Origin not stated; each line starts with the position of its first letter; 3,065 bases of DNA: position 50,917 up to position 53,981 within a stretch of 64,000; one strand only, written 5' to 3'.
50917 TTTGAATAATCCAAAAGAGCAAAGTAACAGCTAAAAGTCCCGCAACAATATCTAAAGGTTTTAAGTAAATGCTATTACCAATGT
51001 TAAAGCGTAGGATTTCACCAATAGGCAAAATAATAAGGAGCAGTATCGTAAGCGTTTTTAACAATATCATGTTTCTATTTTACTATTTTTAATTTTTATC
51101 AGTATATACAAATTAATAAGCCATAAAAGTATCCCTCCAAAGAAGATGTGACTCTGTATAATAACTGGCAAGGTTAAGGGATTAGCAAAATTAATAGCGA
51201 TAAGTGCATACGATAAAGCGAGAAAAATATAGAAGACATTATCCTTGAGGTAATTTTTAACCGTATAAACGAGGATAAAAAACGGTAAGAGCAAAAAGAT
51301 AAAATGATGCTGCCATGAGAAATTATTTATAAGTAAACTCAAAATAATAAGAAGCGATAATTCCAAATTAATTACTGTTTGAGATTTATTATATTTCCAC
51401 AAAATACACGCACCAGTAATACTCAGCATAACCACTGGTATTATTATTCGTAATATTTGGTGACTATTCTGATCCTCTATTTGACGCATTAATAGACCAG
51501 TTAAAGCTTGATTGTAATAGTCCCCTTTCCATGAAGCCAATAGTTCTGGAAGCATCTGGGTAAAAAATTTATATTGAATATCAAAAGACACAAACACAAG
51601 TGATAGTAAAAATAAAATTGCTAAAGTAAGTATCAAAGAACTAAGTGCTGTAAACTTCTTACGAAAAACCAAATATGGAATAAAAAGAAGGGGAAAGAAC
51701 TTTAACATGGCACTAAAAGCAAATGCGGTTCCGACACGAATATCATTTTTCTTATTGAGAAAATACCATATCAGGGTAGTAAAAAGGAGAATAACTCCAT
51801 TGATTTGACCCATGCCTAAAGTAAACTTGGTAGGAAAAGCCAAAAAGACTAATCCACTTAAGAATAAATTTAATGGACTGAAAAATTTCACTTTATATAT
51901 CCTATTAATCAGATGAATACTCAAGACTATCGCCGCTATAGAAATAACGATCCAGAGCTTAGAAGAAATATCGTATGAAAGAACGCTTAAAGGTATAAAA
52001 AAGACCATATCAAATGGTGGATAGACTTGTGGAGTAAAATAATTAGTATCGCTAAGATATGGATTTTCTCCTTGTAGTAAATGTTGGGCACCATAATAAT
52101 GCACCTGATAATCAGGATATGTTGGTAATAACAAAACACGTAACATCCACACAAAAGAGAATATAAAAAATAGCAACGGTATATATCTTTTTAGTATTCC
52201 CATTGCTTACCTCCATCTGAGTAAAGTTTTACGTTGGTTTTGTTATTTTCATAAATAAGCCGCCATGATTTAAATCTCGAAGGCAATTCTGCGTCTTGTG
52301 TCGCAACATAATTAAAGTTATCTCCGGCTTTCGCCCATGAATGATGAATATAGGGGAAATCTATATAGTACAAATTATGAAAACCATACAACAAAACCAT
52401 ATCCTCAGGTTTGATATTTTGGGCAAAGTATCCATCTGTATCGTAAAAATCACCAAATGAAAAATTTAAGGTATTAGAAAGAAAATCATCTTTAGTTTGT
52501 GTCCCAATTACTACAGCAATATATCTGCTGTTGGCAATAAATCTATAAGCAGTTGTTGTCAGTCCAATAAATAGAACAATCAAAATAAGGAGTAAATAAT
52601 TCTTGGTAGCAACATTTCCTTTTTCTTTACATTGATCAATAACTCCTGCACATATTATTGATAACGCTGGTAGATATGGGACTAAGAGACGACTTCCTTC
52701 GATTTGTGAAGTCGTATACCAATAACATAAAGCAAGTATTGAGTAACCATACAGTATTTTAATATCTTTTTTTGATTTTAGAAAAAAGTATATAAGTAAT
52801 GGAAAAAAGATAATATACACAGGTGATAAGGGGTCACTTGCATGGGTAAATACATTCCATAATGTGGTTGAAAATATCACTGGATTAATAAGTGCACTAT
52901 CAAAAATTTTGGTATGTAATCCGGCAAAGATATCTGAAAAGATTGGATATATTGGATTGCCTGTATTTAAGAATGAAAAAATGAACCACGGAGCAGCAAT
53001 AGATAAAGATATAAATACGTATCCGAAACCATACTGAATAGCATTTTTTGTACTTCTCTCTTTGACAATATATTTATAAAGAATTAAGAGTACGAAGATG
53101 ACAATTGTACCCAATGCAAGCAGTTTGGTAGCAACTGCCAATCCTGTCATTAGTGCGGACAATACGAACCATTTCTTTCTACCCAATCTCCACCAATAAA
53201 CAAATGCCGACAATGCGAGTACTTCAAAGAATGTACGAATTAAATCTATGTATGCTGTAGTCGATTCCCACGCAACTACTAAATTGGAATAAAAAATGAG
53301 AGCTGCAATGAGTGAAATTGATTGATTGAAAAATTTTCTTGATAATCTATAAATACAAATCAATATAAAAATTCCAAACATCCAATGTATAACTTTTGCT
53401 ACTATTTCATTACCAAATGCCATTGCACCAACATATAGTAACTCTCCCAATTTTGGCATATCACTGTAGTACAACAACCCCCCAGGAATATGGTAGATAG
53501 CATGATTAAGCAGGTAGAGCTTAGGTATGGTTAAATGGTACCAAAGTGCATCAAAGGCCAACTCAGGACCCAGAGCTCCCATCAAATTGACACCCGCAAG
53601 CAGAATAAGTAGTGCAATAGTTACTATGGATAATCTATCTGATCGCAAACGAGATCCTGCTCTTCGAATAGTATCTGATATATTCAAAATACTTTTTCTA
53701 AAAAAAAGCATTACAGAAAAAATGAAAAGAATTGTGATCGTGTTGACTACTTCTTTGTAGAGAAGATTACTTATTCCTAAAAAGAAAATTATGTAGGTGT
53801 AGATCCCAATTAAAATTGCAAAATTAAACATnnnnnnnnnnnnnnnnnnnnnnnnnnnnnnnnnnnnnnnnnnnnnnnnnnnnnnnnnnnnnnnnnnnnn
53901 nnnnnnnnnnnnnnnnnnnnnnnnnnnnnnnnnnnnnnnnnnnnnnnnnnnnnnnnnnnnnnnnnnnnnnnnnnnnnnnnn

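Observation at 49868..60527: Island of four polytopic GT-C-like glycosyltransferases with an O-antigen-ligase-like protein, a GT2 enzyme and two methyltransferases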

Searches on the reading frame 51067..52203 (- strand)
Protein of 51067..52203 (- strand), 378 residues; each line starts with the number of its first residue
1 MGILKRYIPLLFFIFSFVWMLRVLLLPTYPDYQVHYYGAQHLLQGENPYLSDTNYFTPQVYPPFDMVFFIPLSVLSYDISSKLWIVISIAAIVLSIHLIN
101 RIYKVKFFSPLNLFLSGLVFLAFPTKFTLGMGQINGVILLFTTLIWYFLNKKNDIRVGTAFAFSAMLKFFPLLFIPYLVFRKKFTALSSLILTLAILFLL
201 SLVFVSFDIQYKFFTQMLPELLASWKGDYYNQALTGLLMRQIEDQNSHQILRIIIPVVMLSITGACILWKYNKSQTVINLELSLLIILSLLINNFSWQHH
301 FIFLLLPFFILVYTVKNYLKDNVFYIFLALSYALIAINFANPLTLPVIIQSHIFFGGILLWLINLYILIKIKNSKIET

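Call 4: search_protein_families(library=pfam, proteins=[window:51067-52203:-], max_evalue=0.01)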
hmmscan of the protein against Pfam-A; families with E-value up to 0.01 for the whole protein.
window:51067-52203:- (378 aa): 1 family
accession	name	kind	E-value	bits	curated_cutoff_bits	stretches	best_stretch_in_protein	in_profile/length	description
PF09594.16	GT87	-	6e-30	105.2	25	1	60-291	2-234/237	Glycosyltransferase family 87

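Call 5: search_protein_families(library=ncbifam, proteins=[window:51067-52203:-], max_evalue=0.01)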
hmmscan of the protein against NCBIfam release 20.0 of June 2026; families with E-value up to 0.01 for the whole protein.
window:51067-52203:- (378 aa): 1 family
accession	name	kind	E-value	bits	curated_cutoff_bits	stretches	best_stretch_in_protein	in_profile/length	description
NF009915.0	PRK13375.1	equivalog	4.6e-17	61.7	413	1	26-312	56-342/425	mannosyltransferase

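Call 19: find_encoding_contigs(protein=window:51067-52203:-, flank=10000, max_places=6)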
Protein window:51067-52203:- (378 aa): 1 contig read that carries it; 1 place shown.
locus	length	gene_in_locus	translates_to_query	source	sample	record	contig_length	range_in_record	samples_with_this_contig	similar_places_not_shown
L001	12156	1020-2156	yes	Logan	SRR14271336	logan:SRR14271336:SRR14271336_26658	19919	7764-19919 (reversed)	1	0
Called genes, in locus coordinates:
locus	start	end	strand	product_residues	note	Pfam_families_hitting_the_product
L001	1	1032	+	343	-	?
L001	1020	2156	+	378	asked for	PF09594:GT87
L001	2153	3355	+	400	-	PF04932:Wzy_C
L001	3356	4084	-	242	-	PF19077:Big_13 (faint), PF17936:Big_6 (faint), PF09136:Glucodextran_B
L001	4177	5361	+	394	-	PF01551:Peptidase_M23 (weak)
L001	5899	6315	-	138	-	PF02823:ATP-synt_DE_N, PF00401:ATP-synt_DE (weak)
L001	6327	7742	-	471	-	PF02874:ATP-synt_ab_N, PF00006:ATP-synt_ab, PF22919:ATP-synt_VA_C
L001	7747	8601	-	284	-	PF00231:ATP-synt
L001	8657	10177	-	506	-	PF02874:ATP-synt_ab_N (weak), PF00006:ATP-synt_ab, PF00306:ATP-synt_ab_C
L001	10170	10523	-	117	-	-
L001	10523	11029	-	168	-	-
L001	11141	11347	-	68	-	PF00137:ATP-synt_C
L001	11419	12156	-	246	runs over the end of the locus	PF00119:ATP-synt_A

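Call 83: search_solved_structures(query=window:51067-52203:-, max_evalue=1, show_alignments=2)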
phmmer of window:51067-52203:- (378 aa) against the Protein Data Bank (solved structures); distinct sequences matched with E-value up to 1: 1.
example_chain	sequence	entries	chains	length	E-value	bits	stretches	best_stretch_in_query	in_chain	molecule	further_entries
9dm5_A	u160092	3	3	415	9.3e-10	41.7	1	54-311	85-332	Mannosyltransferase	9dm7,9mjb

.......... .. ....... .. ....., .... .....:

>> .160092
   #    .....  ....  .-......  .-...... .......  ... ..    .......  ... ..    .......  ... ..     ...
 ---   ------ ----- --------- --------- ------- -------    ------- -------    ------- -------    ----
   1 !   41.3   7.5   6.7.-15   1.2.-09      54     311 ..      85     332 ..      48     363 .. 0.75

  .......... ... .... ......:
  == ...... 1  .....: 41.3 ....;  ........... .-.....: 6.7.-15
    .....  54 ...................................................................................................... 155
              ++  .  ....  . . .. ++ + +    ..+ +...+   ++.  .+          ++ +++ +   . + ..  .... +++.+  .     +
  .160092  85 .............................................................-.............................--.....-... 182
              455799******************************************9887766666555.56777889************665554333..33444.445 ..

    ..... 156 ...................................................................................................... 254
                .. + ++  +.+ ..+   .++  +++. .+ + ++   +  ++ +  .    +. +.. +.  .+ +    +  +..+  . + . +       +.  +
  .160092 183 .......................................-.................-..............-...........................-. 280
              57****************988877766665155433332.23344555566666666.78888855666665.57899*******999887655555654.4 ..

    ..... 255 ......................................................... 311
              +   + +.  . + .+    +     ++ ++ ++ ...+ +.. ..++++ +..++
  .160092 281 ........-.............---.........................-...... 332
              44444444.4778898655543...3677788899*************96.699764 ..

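Call 114: list_cluster_members(proteins=[P0001, P0121, window:51067-52203:-])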
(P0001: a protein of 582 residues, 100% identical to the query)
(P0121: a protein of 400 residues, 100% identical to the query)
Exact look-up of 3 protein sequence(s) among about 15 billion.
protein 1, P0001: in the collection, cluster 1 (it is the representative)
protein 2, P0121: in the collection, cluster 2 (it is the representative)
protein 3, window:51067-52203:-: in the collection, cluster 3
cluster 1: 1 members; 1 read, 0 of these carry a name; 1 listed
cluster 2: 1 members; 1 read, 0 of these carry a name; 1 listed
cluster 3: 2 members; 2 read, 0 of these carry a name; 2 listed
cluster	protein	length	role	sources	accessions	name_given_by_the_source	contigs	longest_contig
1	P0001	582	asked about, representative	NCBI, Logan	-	-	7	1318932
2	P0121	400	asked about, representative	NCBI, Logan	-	-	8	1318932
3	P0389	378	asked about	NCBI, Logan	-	-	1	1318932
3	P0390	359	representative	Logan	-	-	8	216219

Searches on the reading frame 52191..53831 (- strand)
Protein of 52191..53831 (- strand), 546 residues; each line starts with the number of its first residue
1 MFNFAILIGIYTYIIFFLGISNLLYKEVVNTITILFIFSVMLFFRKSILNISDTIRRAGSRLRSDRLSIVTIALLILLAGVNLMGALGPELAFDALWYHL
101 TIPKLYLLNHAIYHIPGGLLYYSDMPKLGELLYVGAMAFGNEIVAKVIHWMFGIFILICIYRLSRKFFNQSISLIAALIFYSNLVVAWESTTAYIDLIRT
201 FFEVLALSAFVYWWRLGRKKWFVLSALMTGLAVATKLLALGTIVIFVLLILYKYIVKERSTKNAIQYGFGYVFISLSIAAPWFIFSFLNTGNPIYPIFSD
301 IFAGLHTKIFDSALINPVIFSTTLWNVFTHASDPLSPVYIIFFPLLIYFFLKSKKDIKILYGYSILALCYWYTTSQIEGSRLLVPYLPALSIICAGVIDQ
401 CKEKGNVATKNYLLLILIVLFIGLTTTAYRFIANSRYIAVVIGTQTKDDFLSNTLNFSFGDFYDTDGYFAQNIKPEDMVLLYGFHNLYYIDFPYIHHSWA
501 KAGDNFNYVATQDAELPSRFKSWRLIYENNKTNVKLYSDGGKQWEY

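Call 4: search_protein_families(library=pfam, proteins=[window:52191-53831:-], max_evalue=0.01)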
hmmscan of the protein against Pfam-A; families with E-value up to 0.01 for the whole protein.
window:52191-53831:- (546 aa): 1 family
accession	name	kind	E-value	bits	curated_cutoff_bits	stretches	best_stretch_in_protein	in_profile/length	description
PF13231.12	PMT_2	-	3.7e-07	30.9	26.1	1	142-284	21-159/160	Dolichyl-phosphate-mannose-protein mannosyltransferase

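Call 5: search_protein_families(library=ncbifam, proteins=[window:52191-53831:-], max_evalue=0.01)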
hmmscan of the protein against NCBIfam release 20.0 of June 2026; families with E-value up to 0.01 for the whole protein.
window:52191-53831:- (546 aa): 1 family
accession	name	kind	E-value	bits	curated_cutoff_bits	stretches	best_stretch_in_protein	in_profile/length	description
NF009784.2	PRK13279.1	equivalog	2.5e-07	29.7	567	1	133-284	70-224/539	lipid IV(A) 4-amino-4-deoxy-L-arabinosyltransferase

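Call 46: search_solved_structures(query=A3, max_evalue=1)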
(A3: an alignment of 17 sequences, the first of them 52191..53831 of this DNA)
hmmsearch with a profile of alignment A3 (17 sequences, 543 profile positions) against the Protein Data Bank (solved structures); distinct sequences matched with E-value up to 1: 1.
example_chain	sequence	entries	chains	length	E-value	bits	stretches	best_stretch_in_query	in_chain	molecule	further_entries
3jtp_A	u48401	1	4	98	0.59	12.3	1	452-496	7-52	Adapter protein mecA 1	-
